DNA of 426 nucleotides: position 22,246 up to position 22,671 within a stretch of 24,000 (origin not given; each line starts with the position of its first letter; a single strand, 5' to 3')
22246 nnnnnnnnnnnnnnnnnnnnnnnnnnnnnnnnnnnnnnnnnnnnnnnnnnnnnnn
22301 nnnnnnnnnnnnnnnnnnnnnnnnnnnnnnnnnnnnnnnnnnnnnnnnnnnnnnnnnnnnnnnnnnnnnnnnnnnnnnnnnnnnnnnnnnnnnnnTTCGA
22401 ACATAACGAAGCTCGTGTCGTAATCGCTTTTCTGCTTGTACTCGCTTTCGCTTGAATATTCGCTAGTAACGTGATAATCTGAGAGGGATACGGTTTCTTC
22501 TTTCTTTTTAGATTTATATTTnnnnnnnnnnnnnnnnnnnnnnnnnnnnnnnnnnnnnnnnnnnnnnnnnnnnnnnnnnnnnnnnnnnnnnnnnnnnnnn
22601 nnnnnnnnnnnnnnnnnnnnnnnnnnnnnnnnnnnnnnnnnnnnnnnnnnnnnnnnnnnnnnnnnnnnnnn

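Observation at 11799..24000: Head-to-tail array of at least ten paralogous 8-bladed PQQ-like beta-propeller genes fills half the window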

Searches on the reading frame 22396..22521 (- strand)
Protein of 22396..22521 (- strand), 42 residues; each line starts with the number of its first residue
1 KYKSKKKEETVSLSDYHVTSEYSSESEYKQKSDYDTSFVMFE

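Call 55: search_protein_representatives(alignment_id=A2)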
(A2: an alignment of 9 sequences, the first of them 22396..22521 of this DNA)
Query: 9 sequences, 42 profile positions. Proteins with E-value up to 0.001 (for the whole library): 42; up to 1e-10: 25; up to 1e-30: 0. The best 42 are listed.
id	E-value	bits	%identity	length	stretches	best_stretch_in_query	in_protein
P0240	6.4e-20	86.9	-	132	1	1-42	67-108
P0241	2.1e-19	85.2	-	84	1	1-42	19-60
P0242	7.8e-19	83.4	-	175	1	2-42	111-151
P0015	9.6e-19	83.1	-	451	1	1-42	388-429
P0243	1.9e-18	82.2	-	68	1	1-42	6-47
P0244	3.6e-18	81.3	-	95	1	1-42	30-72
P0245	1.4e-17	79.4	-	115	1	1-42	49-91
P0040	1.5e-17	79.3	-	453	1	1-42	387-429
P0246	3.0e-17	78.3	-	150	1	1-42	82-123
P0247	5.1e-17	77.6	-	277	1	1-42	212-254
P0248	1.0e-16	76.6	-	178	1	1-42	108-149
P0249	1.5e-16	76.1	-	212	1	2-41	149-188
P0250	7.5e-16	73.9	-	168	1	1-42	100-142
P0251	2.6e-15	72.1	-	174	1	1-42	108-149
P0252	7.8e-15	70.6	-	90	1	1-42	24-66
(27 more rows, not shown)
